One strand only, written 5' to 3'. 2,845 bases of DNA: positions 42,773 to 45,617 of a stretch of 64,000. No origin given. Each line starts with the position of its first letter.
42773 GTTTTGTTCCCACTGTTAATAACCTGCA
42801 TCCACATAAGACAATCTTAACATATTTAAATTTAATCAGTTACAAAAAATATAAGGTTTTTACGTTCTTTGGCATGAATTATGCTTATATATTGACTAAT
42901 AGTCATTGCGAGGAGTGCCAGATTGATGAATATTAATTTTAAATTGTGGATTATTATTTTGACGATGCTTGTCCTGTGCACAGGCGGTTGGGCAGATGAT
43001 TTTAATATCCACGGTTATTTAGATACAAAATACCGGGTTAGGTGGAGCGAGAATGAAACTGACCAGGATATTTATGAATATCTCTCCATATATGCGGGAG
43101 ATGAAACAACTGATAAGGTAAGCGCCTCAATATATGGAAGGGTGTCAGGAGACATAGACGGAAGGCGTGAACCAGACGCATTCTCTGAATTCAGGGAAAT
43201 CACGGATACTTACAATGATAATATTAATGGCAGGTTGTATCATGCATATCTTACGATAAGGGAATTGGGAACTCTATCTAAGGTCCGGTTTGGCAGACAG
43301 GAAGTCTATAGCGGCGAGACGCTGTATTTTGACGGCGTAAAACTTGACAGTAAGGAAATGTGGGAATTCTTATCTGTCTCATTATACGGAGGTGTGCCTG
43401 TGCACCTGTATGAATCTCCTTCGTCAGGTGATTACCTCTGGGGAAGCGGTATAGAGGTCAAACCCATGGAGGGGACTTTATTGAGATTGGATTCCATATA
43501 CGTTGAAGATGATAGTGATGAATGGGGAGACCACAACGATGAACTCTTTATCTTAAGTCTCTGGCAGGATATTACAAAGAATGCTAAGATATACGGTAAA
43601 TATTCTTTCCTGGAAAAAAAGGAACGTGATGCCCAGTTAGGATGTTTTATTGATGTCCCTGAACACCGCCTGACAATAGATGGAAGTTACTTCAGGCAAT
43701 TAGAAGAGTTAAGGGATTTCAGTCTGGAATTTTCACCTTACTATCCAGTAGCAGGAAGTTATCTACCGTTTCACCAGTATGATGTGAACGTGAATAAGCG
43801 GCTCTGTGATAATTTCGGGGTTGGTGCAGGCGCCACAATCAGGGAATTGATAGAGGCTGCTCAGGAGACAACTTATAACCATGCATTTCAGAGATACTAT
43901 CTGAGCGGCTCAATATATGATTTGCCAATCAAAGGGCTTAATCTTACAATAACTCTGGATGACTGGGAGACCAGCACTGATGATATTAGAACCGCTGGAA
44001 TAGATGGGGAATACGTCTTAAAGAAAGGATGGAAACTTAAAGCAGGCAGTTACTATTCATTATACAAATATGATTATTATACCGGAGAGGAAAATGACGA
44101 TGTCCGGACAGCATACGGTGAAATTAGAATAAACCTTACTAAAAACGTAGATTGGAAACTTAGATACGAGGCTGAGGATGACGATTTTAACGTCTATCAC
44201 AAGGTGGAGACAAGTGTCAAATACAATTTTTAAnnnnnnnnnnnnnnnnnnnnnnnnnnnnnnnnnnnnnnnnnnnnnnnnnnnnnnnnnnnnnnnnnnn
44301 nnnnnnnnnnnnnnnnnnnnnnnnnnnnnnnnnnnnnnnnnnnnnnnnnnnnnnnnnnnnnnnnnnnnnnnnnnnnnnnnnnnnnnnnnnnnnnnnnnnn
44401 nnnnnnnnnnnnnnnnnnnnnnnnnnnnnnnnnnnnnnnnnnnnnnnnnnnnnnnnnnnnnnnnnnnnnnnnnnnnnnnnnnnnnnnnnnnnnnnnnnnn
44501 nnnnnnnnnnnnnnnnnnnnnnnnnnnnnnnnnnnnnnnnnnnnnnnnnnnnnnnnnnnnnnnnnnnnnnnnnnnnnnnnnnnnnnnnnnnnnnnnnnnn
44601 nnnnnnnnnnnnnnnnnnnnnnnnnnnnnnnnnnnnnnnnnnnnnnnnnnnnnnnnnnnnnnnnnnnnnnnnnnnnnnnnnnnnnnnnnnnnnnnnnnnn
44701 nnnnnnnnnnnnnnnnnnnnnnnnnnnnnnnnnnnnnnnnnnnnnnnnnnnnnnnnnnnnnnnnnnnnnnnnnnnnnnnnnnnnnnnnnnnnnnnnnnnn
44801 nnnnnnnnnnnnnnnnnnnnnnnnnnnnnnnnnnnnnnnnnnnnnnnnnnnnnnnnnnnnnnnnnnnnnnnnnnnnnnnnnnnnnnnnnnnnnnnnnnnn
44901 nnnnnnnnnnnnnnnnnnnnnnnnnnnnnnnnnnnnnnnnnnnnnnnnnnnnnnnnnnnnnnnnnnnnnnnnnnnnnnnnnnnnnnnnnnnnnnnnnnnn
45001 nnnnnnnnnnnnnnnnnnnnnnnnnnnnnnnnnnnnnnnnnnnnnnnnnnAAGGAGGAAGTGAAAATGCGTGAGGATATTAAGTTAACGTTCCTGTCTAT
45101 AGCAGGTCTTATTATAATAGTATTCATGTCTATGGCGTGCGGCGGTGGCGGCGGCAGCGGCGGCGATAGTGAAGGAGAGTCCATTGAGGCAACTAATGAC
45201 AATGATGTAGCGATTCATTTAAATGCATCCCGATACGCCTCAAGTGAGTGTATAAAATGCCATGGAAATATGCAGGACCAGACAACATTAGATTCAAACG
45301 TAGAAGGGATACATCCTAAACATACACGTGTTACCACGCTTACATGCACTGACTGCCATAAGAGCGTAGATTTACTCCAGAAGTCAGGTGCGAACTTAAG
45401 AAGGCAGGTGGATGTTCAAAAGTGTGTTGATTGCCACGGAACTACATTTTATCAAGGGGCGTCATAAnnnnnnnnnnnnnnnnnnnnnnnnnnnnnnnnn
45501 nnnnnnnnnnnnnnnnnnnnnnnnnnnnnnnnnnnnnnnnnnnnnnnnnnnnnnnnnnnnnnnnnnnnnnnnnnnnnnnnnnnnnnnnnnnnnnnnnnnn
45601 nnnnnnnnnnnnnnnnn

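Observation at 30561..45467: Duplicated sigma-54-driven modules of OM beta-barrel plus lipoprotein multiheme cytochromes (porin-cytochrome-conduit-like); one copy has a decayed regulator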

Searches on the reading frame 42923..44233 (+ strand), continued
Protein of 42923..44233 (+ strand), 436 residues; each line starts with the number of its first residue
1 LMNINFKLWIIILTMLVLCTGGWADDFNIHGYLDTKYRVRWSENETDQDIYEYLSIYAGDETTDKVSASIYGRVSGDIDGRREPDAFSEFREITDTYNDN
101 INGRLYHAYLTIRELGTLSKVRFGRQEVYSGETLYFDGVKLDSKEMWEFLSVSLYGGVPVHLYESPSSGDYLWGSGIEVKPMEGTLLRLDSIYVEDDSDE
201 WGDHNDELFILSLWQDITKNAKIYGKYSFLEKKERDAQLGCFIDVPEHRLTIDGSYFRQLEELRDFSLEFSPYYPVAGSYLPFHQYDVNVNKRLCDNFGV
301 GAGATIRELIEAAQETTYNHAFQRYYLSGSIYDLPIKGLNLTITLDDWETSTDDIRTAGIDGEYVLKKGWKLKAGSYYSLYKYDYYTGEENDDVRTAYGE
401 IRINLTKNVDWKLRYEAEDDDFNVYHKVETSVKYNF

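Call 65: search_solved_structures(query=A1, max_evalue=10)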
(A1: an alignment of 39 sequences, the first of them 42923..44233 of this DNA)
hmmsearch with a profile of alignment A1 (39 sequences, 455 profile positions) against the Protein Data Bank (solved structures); distinct sequences matched with E-value up to 10: 3.
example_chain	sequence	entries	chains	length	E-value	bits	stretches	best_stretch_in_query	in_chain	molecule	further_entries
1j2n_A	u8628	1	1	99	0.39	12.5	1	44-88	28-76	17-kDa PKC-potentiated inhibitory protein of PP1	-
1j2m_A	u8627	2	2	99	0.4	12.4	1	44-88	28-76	17-kDa PKC-potentiated inhibitory protein of PP1 | Protein phosphatase 1 regulatory subunit 14A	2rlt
1k5o_A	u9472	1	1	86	0.53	12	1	44-88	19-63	CPI-17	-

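Call 69: find_encoding_contigs(protein=P0004, flank=6000, max_places=3)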
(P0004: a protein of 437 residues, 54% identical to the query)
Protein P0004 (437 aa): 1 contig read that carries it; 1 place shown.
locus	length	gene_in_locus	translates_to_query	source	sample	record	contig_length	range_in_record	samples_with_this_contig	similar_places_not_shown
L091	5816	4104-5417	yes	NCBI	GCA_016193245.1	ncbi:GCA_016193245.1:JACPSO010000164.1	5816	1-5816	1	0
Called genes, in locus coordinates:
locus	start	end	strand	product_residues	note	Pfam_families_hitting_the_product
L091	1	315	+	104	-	?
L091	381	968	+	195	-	PF13036:LpoB (weak)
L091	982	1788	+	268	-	-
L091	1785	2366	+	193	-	-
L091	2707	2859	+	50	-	PF09699:Paired_CXXCH_1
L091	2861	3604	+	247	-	PF22678:Cytochrom_c_NrfB-like (faint), PF02085:Cytochrom_CIII (faint), PF14522:Cytochrome_C7 (faint), PF22113:Mtrc-MtrF_II-IV_dom (faint), PF09699:Paired_CXXCH_1, PF14537:Cytochrom_c3_2 (weak), PF09699:Paired_CXXCH_1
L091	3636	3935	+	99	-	PF25601:AAA_lid_14, PF02954:HTH_8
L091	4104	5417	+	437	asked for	-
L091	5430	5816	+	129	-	PF02085:Cytochrom_CIII, PF14522:Cytochrome_C7, PF14537:Cytochrom_c3_2 (weak)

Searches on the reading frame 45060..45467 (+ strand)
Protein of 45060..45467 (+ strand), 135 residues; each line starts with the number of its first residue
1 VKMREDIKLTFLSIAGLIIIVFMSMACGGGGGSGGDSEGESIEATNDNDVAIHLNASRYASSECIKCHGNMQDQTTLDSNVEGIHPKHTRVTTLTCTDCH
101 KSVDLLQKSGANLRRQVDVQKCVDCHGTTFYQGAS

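Call 9: search_protein_families(library=pfam, proteins=[window:45060-45467:+], max_evalue=0.01)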
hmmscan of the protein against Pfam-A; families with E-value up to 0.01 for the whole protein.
window:45060-45467:+ (135 aa): 8 families
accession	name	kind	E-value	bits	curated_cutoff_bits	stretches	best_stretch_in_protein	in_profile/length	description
PF14537.11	Cytochrom_c3_2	-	2.4e-06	28.4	25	1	56-102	21-66/79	Cytochrome c3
PF14522.11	Cytochrome_C7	-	6.7e-06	26.3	24.8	1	85-129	5-51/67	Cytochrome c7 and related cytochrome c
PF22113.1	Mtrc-MtrF_II-IV_dom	-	0.00077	19.5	30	1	91-128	4-37/176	Outer membrane cytochrome MtrC/MtrF-like, domains II/IV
PF02085.21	Cytochrom_CIII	-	0.00096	19.9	22.9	0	78-128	18-55/101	Class III cytochrome C family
PF03264.19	Cytochrom_NNT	-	0.0026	17.9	24.1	1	58-103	122-167/174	NapC/NirT cytochrome c family, N-terminal region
PF22678.1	Cytochrom_c_NrfB-like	-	0.0049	17.8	27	1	58-125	30-89/89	Cytochrome c-type protein NrfB-like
PF09699.15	Paired_CXXCH_1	-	0.0056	16.8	20.6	0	88-128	1-38/41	Doubled CXXCH motif (Paired_CXXCH_1)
PF01197.23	Ribosomal_L31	-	0.0091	16.6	27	0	82-133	3-46/65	Ribosomal protein L31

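Call 10: search_protein_families(library=ncbifam, proteins=[window:45060-45467:+], max_evalue=0.01)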
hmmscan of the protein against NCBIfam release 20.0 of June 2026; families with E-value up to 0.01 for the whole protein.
window:45060-45467:+ (135 aa): 9 families
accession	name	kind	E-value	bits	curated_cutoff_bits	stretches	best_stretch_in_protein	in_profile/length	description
TIGR03508.1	decahem_SO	subfamily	7.7e-06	25.6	192.2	1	50-128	59-126/258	DmsE family decaheme c-type cytochrome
NF008659.0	PRK11659.1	equivalog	0.00011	22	184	1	44-111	29-93/188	cytochrome c nitrite reductase pentaheme subunit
NF045773.1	cytochro_C550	exception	0.00015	21.7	125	1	7-71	7-67/118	cytochrome c550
NF041028.1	decahem_GSU2203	exception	0.0002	20.7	325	1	61-128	148-209/317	GSU2203 family decaheme c-type cytochrome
TIGR04315.1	octaheme_Shew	subfamily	0.00023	20.3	375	1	28-130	155-254/440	tetrathionate reductase family octaheme c-type cytochrome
NF045774.1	cytochro_C551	exception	0.00063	19.7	118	1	18-70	10-56/110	cytochrome c551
TIGR03153.1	cytochr_NrfH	equivalog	0.00088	19.3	134.2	1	47-103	88-136/138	cytochrome c nitrite reductase small subunit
TIGR03146.1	cyt_nit_nrfB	equivalog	0.0027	18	166.6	0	60-127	83-142/145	cytochrome c nitrite reductase pentaheme subunit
NF047727.1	4hemeCytCCctA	equivalog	0.0038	17.4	180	0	57-104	53-91/109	tetraheme c-type cytochrome CctA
